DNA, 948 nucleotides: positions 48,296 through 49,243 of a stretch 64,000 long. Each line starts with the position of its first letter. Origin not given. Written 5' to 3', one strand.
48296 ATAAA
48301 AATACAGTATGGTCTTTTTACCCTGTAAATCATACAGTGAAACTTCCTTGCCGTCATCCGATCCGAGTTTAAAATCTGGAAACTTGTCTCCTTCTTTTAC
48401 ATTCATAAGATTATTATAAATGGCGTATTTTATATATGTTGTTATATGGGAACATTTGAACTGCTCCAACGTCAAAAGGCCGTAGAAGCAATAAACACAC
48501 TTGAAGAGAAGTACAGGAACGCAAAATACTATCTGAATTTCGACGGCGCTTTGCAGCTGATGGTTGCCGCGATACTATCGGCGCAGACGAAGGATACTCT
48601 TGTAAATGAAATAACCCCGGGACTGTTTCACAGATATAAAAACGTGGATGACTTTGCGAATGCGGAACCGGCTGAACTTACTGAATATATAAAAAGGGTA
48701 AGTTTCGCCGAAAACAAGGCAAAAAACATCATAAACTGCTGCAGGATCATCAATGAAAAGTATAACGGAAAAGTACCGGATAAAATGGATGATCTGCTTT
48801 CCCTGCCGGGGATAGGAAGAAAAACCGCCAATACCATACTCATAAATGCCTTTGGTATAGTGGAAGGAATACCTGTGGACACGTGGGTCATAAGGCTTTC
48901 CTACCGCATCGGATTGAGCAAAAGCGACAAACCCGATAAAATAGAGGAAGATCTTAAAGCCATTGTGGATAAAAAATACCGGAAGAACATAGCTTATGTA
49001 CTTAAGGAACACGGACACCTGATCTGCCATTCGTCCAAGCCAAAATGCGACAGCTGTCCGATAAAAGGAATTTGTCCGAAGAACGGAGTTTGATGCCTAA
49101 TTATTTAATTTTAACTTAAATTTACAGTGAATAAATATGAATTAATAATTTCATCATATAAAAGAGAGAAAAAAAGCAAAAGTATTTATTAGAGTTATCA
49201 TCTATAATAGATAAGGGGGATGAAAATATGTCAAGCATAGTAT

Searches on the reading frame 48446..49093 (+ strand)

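Call 72: search_protein_families(library=pfam, proteins=[window:48446-49093:+], max_evalue=0.00001)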
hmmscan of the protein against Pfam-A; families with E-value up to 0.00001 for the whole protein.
window:48446-49093:+ (215 aa): 3 families
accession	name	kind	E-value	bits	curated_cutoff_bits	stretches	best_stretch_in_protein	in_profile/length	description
PF00730.31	HhH-GPD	-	3.1e-23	82.6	26.2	1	40-174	1-106/108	HhH-GPD superfamily base excision DNA repair protein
PF00633.29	HHH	-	2e-09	37.2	24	1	105-132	1-28/30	Helix-hairpin-helix motif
PF14520.12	HHH_5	-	5.7e-06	27.2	27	0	115-132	2-19/57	Helix-hairpin-helix domain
